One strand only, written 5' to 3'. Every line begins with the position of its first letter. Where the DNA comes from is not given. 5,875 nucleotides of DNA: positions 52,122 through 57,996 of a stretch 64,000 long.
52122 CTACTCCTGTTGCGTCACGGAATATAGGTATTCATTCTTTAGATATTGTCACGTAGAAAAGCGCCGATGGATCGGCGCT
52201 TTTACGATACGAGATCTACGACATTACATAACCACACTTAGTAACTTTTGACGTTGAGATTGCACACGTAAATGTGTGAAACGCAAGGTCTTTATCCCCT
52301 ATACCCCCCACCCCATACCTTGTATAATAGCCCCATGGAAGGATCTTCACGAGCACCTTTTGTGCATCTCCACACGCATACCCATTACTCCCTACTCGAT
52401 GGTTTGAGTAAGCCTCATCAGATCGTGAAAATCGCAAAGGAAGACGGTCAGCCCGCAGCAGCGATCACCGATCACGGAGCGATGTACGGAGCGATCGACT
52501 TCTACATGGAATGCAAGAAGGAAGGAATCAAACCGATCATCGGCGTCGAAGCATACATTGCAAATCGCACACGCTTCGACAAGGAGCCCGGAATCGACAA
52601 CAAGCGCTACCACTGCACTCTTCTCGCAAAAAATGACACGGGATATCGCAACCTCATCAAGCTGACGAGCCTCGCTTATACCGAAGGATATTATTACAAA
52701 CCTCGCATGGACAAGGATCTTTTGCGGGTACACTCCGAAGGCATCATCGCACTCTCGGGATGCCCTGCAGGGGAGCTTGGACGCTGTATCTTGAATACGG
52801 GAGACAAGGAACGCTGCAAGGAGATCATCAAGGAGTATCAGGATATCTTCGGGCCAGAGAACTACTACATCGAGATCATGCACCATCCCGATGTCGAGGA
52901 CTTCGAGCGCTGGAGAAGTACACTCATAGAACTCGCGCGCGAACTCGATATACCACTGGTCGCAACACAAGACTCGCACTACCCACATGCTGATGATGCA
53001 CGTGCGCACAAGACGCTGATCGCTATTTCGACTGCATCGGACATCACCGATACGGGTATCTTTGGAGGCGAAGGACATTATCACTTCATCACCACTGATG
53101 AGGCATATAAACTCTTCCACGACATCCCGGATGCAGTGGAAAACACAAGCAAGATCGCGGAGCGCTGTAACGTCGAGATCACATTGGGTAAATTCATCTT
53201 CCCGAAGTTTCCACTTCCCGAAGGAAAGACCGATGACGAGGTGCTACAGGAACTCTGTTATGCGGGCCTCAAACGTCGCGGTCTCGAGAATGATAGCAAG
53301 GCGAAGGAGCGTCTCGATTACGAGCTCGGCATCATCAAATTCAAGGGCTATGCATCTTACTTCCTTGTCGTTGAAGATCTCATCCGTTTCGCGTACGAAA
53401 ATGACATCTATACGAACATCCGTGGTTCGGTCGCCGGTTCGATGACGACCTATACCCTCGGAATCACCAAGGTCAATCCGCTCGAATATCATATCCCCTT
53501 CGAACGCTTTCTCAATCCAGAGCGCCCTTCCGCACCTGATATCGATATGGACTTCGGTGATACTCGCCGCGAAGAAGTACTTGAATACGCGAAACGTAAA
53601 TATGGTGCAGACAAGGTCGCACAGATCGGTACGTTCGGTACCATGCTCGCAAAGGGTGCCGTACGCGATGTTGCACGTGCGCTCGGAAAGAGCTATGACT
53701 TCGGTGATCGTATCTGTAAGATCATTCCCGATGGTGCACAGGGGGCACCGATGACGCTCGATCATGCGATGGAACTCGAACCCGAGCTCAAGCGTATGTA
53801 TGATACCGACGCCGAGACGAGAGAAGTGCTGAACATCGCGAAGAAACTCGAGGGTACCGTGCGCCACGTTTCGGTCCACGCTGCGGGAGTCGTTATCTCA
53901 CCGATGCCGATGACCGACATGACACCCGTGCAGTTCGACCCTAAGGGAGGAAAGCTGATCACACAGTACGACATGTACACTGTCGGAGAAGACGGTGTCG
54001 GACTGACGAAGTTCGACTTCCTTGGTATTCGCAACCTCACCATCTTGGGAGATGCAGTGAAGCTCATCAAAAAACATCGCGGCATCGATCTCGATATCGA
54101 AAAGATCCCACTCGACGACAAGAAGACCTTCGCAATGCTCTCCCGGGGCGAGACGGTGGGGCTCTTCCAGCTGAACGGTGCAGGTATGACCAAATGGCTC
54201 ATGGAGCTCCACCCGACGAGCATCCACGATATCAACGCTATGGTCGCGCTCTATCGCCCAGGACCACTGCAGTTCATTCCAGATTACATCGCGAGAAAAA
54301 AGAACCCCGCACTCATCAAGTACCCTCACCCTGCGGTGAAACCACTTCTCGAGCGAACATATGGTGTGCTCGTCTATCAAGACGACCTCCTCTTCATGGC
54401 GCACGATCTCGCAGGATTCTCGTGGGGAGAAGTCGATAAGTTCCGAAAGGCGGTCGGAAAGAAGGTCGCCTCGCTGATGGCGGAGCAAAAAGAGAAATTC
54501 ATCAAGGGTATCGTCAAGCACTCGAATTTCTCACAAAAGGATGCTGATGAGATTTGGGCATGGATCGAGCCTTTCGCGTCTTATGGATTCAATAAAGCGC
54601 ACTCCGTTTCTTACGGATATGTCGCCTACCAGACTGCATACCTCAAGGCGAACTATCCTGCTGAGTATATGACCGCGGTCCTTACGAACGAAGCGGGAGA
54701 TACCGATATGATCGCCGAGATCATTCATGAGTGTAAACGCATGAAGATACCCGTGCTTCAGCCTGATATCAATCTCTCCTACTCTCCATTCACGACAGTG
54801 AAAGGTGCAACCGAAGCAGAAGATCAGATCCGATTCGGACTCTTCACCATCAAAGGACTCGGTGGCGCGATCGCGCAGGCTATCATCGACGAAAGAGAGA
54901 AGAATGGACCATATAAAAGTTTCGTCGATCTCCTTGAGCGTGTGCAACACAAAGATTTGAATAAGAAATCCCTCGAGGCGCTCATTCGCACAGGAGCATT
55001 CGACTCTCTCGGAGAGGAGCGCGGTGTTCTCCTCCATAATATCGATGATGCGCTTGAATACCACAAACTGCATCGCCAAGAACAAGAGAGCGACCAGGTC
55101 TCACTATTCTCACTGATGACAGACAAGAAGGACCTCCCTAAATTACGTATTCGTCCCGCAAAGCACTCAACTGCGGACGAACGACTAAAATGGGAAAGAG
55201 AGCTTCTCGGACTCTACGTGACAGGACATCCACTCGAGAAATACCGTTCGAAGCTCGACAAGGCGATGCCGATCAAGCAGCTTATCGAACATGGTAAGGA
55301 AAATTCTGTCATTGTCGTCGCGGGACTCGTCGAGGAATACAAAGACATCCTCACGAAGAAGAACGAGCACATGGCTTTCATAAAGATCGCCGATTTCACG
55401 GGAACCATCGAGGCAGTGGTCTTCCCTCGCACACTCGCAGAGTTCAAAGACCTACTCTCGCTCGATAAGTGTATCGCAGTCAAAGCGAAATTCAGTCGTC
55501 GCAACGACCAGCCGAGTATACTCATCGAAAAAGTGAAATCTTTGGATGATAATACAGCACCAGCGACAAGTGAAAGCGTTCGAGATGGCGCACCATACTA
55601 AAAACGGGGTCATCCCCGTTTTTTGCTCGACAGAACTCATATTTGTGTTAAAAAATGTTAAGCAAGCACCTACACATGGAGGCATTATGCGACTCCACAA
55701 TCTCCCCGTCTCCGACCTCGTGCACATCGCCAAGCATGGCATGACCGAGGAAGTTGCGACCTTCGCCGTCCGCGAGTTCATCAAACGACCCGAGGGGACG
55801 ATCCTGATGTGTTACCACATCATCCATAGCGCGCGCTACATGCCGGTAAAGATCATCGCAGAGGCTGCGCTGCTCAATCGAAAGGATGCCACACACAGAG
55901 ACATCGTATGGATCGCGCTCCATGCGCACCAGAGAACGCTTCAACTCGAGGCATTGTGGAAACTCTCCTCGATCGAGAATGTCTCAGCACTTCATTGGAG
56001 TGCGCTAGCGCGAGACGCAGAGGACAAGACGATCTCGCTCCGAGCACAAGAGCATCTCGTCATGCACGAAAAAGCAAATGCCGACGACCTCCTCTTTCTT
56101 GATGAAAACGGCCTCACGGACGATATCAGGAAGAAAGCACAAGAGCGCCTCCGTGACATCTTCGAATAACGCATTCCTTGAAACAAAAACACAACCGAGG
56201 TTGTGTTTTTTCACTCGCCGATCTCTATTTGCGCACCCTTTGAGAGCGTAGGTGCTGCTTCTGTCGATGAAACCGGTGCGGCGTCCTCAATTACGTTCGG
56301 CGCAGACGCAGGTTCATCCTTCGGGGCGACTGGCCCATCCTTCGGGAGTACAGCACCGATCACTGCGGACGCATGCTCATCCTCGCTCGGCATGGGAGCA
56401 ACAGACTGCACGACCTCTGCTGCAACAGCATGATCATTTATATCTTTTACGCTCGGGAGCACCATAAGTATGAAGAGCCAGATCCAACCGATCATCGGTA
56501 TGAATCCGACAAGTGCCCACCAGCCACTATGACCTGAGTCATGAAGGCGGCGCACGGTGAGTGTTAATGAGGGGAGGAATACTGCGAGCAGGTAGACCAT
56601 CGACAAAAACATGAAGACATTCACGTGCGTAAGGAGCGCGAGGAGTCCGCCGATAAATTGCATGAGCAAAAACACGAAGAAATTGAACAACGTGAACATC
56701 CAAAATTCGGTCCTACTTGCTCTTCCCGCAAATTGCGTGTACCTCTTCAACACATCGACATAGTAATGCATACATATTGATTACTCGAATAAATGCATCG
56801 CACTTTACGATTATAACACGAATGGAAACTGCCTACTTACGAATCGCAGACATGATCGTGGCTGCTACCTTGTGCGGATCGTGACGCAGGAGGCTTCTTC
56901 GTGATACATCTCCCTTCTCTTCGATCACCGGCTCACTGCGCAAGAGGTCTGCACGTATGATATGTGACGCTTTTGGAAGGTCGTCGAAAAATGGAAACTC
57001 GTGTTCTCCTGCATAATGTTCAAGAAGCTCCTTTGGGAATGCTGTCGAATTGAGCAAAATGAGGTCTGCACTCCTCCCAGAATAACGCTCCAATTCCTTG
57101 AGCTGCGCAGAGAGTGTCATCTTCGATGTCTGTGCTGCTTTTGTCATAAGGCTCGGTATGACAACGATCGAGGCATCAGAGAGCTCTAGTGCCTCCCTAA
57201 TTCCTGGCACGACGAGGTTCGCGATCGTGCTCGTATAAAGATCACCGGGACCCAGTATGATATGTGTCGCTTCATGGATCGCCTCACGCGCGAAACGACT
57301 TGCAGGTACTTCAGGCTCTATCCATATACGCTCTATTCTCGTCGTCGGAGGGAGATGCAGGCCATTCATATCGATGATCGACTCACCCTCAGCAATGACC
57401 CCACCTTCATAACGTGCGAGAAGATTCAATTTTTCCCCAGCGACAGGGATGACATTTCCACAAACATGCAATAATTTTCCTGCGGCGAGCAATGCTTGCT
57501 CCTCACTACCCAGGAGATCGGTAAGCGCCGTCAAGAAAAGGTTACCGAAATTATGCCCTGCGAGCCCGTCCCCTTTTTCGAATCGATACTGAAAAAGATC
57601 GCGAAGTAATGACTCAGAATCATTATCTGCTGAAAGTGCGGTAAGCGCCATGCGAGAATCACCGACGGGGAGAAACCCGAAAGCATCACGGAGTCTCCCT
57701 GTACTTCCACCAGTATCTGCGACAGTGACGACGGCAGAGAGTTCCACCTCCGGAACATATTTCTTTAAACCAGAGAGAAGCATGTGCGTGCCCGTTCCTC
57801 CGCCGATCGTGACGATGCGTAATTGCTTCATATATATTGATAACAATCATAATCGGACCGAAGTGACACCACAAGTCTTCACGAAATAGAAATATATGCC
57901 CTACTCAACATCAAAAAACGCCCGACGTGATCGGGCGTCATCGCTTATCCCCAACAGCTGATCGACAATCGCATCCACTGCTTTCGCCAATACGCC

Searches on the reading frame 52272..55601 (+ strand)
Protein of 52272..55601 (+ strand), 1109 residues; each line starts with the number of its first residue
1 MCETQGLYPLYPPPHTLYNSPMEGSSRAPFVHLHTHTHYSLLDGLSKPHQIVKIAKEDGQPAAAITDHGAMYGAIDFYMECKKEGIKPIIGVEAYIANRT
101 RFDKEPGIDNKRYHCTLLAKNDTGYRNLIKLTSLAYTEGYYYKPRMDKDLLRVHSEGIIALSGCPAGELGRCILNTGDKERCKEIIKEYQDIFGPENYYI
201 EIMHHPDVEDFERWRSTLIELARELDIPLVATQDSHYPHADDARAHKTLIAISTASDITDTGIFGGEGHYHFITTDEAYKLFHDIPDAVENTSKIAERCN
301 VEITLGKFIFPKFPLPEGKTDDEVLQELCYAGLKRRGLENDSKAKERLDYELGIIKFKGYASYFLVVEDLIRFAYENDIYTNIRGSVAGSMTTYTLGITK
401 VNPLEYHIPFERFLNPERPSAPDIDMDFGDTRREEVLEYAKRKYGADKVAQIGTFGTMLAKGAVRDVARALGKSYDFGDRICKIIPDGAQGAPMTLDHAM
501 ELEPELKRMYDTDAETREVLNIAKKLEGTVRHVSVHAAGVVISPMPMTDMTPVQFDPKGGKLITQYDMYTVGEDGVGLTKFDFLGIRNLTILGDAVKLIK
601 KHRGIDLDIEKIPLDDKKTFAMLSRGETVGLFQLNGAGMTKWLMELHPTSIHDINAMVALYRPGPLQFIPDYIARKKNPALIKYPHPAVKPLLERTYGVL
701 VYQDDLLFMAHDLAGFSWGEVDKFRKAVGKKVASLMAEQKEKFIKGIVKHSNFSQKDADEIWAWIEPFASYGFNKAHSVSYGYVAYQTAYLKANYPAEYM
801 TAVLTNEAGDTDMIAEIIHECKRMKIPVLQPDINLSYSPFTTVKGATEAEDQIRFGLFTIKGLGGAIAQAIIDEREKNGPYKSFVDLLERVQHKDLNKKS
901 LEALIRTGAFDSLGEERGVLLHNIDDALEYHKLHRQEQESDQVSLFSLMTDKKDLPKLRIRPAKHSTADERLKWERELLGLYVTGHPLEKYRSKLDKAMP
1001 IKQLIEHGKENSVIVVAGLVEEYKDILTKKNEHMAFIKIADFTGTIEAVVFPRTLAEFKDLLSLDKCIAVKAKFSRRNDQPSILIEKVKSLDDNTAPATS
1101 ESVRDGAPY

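Call 16: search_protein_families(library=pfam, proteins=[window:52272-55601:+], max_evalue=0.001)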
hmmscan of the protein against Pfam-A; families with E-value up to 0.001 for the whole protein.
window:52272-55601:+ (1109 aa): 6 families
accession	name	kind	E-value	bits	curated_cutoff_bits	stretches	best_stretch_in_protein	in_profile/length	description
PF07733.18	DNA_pol3_alpha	-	4.8e-88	295.6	23.9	1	324-585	2-260/260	Bacterial DNA polymerase III alpha NTPase domain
PF02811.25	PHP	-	7.3e-59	199.2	26.4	1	32-205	1-164/164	PHP domain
PF17657.6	DNA_pol3_finger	-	2.1e-54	183.7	22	1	588-750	1-165/166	Bacterial DNA polymerase III alpha subunit finger domain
PF14579.12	HHH_6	-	4.4e-28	97.8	25.6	1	825-918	1-88/90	Helix-hairpin-helix motif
PF01336.31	tRNA_anti-codon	-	6.5e-10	39.3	27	1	1015-1090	2-74/75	OB-fold nucleic acid binding domain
PF12836.13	HHH_3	-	2.1e-05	25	27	1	859-889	18-48/65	Helix-hairpin-helix motif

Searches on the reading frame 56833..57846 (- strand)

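Call 16: search_protein_families(library=pfam, proteins=[window:56833-57846:-], max_evalue=0.001)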
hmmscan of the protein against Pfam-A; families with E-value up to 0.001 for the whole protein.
window:56833-57846:- (337 aa): 1 family
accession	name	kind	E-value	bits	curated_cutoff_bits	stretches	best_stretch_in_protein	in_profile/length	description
PF01933.23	CofD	-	2.2e-73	247.4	30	1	11-290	1-274/290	2-phospho-L-lactate transferase CofD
